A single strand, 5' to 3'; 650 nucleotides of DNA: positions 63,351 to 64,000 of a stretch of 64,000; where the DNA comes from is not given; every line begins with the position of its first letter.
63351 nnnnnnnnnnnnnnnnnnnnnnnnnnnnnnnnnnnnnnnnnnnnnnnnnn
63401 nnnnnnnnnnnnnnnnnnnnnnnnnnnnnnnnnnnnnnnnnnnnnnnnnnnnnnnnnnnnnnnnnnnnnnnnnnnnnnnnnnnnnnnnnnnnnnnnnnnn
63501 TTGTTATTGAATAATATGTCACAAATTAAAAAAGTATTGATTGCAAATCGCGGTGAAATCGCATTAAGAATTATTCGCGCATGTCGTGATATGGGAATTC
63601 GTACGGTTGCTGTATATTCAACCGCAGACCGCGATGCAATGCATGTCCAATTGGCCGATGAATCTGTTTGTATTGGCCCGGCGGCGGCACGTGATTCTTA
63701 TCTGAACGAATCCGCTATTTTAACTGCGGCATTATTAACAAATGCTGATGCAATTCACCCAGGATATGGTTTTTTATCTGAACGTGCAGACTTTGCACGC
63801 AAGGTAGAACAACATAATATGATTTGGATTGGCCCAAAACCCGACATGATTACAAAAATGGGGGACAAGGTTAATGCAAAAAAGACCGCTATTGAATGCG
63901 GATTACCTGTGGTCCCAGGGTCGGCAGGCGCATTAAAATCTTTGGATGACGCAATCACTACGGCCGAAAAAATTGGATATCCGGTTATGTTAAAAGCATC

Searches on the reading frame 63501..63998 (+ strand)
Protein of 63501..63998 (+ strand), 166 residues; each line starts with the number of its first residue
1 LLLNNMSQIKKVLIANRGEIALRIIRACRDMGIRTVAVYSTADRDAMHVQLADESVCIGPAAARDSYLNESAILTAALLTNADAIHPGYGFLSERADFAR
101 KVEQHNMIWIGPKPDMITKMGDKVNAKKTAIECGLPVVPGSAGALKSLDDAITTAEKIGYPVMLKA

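Call 81: search_protein_families(library=pfam, proteins=[window:63501-63998:+], max_evalue=0.0001)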
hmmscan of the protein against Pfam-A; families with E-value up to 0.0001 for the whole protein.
window:63501-63998:+ (166 aa): 2 families
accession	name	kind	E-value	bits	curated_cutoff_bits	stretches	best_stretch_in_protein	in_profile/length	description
PF00289.28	Biotin_carb_N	-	1.6e-47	160.9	25.5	1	9-117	2-110/110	Biotin carboxylase, N-terminal domain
PF02786.22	CPSase_L_D2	-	2e-07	31.2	19.8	1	122-166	1-45/211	Carbamoyl-phosphate synthase L chain, ATP binding domain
